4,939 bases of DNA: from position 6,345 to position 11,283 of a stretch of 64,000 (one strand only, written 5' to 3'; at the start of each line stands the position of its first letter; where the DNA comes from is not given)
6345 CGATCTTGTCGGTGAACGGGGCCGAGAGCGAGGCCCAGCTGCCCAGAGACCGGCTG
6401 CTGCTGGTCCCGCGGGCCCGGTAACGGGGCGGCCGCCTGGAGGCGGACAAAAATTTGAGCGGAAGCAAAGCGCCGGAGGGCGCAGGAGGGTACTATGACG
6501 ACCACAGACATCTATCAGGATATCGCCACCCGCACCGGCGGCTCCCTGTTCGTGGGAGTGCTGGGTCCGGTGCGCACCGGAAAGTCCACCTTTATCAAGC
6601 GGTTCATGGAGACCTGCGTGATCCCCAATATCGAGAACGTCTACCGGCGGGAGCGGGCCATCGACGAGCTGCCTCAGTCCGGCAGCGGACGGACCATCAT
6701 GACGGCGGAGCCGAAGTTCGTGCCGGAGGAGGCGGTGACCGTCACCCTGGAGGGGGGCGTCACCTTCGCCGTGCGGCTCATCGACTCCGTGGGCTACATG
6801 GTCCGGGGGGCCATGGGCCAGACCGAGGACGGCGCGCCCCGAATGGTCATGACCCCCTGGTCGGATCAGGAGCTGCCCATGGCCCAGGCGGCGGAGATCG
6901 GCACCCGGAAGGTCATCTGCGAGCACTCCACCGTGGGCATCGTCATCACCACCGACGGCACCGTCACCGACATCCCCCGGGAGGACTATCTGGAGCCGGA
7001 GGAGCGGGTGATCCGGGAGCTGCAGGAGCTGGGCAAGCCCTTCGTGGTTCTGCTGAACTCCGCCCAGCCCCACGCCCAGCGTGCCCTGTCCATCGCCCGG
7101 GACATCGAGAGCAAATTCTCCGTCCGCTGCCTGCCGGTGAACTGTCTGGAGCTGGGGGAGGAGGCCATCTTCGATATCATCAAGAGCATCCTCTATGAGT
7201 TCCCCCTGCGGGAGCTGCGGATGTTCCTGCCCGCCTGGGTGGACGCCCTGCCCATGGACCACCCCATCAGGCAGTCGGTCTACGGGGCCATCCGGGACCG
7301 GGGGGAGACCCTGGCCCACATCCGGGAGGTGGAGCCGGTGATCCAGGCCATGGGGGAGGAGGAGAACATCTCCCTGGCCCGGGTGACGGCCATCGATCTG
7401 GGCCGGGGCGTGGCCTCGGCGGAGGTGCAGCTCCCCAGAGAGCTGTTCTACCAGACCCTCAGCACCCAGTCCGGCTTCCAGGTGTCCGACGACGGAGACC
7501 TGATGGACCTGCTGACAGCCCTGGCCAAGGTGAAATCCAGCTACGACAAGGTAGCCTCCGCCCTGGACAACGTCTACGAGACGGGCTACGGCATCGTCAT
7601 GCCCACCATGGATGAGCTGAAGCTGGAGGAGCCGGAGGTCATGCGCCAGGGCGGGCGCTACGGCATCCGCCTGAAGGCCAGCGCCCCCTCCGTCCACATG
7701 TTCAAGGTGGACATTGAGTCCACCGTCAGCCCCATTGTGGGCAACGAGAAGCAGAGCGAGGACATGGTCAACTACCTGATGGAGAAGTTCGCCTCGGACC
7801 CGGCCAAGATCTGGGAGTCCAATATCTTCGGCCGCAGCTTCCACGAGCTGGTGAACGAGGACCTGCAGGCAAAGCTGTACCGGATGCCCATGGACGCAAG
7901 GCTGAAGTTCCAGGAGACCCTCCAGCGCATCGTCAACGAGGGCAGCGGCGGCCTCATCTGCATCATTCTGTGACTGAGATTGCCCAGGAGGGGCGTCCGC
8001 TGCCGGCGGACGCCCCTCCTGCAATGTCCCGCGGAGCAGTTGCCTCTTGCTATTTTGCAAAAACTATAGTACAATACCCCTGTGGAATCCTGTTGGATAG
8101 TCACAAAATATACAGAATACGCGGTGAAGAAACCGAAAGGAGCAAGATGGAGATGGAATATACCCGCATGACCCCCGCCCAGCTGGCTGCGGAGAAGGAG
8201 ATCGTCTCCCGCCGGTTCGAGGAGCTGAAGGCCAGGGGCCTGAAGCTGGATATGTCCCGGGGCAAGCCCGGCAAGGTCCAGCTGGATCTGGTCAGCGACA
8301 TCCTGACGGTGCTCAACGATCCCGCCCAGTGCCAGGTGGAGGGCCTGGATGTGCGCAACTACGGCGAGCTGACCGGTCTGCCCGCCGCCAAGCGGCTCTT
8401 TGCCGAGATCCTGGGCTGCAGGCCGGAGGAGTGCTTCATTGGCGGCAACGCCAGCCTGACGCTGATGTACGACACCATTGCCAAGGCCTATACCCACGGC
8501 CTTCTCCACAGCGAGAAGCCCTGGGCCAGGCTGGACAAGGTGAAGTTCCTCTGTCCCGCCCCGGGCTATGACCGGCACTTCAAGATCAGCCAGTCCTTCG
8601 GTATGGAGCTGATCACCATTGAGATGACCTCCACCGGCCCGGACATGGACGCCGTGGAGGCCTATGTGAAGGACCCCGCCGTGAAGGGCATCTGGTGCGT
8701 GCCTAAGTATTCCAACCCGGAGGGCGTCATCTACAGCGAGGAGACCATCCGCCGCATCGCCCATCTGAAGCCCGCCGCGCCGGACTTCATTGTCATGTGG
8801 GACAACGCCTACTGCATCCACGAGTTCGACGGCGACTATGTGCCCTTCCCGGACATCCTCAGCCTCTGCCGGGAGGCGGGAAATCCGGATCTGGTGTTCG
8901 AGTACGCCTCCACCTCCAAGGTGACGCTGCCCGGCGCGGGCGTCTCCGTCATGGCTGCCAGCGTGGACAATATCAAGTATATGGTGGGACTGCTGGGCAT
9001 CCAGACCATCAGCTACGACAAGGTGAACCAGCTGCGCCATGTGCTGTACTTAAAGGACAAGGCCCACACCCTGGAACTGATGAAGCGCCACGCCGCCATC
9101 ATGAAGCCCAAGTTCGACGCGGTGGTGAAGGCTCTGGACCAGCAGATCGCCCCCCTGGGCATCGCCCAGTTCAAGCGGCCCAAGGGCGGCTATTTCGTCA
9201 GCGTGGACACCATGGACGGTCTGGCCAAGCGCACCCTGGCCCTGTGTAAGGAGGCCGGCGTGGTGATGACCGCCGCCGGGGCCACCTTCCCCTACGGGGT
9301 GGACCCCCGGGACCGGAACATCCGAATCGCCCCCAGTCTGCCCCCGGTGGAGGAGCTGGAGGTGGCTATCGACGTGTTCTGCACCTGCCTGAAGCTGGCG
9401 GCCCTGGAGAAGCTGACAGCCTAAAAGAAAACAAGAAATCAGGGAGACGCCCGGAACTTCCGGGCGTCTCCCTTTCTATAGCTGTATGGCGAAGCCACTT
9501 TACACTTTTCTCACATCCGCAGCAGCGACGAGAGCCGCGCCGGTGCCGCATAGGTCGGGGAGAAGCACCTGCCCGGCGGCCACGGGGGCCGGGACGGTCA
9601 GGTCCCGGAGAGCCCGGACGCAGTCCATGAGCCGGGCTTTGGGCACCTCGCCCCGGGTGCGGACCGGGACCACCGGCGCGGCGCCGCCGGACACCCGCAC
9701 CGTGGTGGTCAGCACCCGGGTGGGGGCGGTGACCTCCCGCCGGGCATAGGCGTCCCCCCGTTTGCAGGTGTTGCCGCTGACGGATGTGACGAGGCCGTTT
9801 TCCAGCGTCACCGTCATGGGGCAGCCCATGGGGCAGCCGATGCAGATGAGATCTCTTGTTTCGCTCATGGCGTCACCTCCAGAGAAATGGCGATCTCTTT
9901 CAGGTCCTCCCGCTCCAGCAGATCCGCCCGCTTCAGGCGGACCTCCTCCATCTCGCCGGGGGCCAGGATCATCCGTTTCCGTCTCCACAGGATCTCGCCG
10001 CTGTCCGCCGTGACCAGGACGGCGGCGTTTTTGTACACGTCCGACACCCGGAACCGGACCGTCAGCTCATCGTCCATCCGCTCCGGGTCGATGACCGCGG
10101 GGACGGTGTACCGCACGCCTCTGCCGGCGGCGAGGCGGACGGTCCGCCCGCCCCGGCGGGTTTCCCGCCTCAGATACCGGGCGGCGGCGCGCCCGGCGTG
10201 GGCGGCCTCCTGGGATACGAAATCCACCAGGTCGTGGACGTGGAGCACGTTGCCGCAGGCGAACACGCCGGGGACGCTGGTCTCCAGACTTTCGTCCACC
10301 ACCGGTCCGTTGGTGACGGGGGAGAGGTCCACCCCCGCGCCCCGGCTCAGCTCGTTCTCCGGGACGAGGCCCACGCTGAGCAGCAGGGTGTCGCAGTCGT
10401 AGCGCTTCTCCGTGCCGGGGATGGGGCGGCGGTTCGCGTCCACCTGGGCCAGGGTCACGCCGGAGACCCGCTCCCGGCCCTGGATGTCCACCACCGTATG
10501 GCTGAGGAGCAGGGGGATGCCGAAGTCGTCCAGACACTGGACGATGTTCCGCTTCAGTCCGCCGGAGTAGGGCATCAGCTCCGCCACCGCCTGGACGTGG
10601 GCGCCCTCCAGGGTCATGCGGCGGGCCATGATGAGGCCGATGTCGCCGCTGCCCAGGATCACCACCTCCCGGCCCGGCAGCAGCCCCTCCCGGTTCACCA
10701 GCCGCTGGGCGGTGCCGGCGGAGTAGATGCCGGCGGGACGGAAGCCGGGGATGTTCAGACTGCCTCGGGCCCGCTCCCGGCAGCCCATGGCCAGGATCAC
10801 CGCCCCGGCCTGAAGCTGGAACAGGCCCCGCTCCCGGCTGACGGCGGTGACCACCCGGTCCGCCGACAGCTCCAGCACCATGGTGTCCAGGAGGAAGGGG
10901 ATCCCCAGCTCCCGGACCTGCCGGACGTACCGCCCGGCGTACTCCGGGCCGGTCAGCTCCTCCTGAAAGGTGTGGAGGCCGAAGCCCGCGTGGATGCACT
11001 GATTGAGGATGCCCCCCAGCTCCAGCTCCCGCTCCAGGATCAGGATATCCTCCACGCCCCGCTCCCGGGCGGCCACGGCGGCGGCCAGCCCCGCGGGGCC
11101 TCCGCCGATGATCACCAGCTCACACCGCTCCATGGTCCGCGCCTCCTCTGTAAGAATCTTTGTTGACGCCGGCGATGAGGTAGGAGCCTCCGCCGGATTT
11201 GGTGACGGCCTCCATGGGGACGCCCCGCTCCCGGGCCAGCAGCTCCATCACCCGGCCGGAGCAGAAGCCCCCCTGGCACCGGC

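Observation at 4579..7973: Contiguous spoVM - sipL-like - spoIVA sporulation morphogenesis locus, including an unannotatable 24-aa SpoVM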

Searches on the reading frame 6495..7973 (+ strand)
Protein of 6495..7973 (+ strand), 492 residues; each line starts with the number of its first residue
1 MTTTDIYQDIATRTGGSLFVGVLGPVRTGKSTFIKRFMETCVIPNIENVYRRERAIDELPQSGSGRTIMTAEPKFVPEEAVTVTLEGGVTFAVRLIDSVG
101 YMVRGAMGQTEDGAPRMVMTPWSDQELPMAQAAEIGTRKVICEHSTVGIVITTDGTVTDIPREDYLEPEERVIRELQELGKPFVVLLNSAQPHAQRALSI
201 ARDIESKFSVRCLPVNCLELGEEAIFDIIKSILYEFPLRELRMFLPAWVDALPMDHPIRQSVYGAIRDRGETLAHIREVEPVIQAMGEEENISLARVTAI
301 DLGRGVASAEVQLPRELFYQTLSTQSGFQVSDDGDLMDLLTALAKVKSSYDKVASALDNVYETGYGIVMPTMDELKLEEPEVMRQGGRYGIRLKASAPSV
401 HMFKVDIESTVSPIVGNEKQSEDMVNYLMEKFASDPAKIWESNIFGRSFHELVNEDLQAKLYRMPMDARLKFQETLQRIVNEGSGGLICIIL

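Call 3: search_protein_families(library=pfam, proteins=[window:6495-7973:+], max_evalue=1)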
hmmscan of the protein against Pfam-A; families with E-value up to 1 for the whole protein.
window:6495-7973:+ (492 aa): 4 families
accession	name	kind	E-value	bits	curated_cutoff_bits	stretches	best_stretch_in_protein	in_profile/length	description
PF09547.16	SpoIVA_ATPase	-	1.4e-111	372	26.6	1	1-237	1-237/237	Stage IV sporulation protein A, ATPase domain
PF20438.3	SpoIVA_middle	-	2.4e-62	210.7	25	1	239-416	2-179/179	Stage IV sporulation protein A, middle domain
PF20439.3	SpoIVA_C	-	4.5e-35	120.1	25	1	417-492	1-76/76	Sporulation stage IV protein A, C-terminal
PF00009.33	GTP_EFTU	-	0.035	14.1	26.5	1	20-100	6-78/188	Elongation factor Tu GTP binding domain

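Call 4: search_protein_families(library=ncbifam, proteins=[window:6495-7973:+], max_evalue=1)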
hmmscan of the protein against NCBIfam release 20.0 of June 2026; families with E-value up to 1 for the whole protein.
window:6495-7973:+ (492 aa): 2 families
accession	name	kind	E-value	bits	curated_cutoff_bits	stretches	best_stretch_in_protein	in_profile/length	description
TIGR02836.1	spore_IV_A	equivalog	1.1e-203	677.6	459.9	1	1-492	1-492/492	stage IV sporulation protein A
TIGR00750.1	lao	equivalog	0.077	12.1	240.75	1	4-40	21-57/300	methylmalonyl Co-A mutase-associated GTPase MeaB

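Call 10: find_related_loci(query=window:6495-7973:+, collection=genome_contigs, flank=6000)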
Query window:6495-7973:+ (492 aa) in genome_contigs; peptide patterns used: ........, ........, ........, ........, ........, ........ (x = any residue, [..] = any of these).
600 stretches matched a pattern (row limit reached: there are more); 597 encode a relative of the query (tblastn E <= 1e-3); the best 80 are kept; 80 distinct loci.
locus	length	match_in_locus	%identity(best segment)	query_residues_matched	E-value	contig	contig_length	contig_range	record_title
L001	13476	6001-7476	85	1-492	0e+0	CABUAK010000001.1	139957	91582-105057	MAG TPA_asm: uncultured Oscillospiraceae bacterium isolate MGYG-HGUT-03819 genome assembly, contig: GUT_GENOME244583_1,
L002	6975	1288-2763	84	1-492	0e+0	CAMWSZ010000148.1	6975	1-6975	MAG TPA_asm: uncultured Clostridia bacterium isolate SRR14411324_bin.1_metawrap_v1.3_MAG genome assembly, contig: NODE.1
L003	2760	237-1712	86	1-492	0e+0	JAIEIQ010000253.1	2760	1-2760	MAG: Oscillospiraceae bacterium isolate SC0416_S10_14 SC0416_S10_14_contig_253, whole genome shotgun sequence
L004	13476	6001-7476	84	1-492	0e+0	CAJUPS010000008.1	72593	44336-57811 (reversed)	MAG TPA_asm: uncultured Oscillospiraceae bacterium isolate MGBC162663 genome assembly, contig: MGBC162663.8, whole genom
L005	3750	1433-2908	81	1-492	0e+0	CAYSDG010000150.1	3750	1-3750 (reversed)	MAG TPA_asm: uncultured Oscillospiraceae bacterium isolate SRP350583_co1_546 genome assembly, contig: NODE_35655_length_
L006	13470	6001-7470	74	3-492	0e+0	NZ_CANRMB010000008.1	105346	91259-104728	MAG: uncultured Dysosmobacter sp. isolate Lapin-030__bin84 Lapin-030__NODE_250_length_105346_cov_9.200771, whole genome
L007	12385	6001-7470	73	3-492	0e+0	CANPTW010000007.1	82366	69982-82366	MAG TPA_asm: uncultured Oscillibacter sp. isolate SRR15730538_bin.77_metawrap_v1.3_MAG genome assembly, contig: NODE.501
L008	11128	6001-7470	73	3-492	0e+0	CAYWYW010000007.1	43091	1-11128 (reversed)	MAG TPA_asm: uncultured Oscillibacter sp. isolate binchicken_co240_61 genome assembly, contig: NODE_547_length_43091_cov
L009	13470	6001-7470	74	3-492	0e+0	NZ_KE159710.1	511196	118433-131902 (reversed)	Oscillibacter sp. 1-3 acPPL-supercont1.5, whole genome shotgun sequence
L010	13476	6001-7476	72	1-492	0e+0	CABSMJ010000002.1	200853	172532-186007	MAG TPA_asm: uncultured Oscillospiraceae bacterium isolate MGYG-HGUT-02727 genome assembly, contig: GUT_GENOME159708_2,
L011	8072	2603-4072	71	3-492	0e+0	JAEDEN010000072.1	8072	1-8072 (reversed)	MAG: Oscillospiraceae bacterium isolate MAG059 NODE_9747_length_8072_cov_14.099913, whole genome shotgun sequence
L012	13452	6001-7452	74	3-486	0e+0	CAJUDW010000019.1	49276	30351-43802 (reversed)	MAG TPA_asm: uncultured Oscillibacter sp. isolate MGBC130208 genome assembly, contig: MGBC130208.19, whole genome shotgu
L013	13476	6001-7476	70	1-492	0e+0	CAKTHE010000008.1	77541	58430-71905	MAG: uncultured Dysosmobacter sp. isolate REFINED_METABAT215_TOP10_CONTIGS_1500_ASSEMBLY_K77_MERGED__Hadza_MoBio_hadza-E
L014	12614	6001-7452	73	3-486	0e+0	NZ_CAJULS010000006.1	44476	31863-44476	MAG: uncultured Oscillibacter sp. isolate MGBC161115, whole genome shotgun sequence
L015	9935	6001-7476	70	1-492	0e+0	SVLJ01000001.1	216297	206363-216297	MAG: Oscillospiraceae bacterium isolate SIG484 NODE_837_length_216297_cov_12.558667, whole genome shotgun sequence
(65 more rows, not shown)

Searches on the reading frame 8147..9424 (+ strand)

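Call 3: search_protein_families(library=pfam, proteins=[window:8147-9424:+], max_evalue=1)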
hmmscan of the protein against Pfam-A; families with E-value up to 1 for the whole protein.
window:8147-9424:+ (425 aa): 3 families
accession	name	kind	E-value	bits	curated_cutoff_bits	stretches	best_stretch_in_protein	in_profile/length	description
PF12897.13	Asp_aminotransf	-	2.8e-157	524.3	27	1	8-424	1-418/421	Aspartate amino-transferase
PF00155.27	Aminotran_1_2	-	2.6e-11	43.8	19.7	1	66-410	32-360/361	Aminotransferase class I and II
PF05687.18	BES1_N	-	0.24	12.2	25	1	365-392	52-79/149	BES1/BZR1 plant transcription factor, N-terminal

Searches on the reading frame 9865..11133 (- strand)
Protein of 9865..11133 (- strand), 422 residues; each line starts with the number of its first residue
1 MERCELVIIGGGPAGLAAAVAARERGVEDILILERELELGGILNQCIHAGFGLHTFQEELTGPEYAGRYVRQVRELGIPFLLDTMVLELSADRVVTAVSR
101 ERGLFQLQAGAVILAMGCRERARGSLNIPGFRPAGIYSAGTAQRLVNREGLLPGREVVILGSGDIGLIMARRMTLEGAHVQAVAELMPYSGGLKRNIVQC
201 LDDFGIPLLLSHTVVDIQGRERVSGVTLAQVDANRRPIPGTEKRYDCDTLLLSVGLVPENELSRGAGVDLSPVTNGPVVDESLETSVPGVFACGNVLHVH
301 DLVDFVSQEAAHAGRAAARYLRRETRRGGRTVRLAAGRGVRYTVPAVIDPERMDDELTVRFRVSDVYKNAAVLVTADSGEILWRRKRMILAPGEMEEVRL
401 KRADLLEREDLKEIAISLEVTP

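Call 75: search_protein_families(library=pfam, proteins=[window:9865-11133:-], max_evalue=0.00001)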
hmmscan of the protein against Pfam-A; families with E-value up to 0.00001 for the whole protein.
window:9865-11133:- (422 aa): 6 families
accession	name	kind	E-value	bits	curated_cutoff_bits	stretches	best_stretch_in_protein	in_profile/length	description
PF07992.20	Pyr_redox_2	-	2.3e-33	116.3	26.1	1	6-304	3-278/291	Pyridine nucleotide-disulphide oxidoreductase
PF13738.12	Pyr_redox_3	-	1.1e-12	48.3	30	1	7-36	1-30/305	Pyridine nucleotide-disulphide oxidoreductase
PF00890.30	FAD_binding_2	-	3.8e-11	43.3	20.4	0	6-41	2-36/414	FAD binding domain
PF00070.33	Pyr_redox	-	1.5e-08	35.5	22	0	157-229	2-80/82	Pyridine nucleotide-disulphide oxidoreductase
PF12831.13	FAD_oxidored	-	2.1e-07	31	27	1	6-45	2-40/416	FAD dependent oxidoreductase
PF03486.20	HI0933_like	-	8.5e-07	29.1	50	0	5-41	2-37/244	HI0933-like protein Rossmann domain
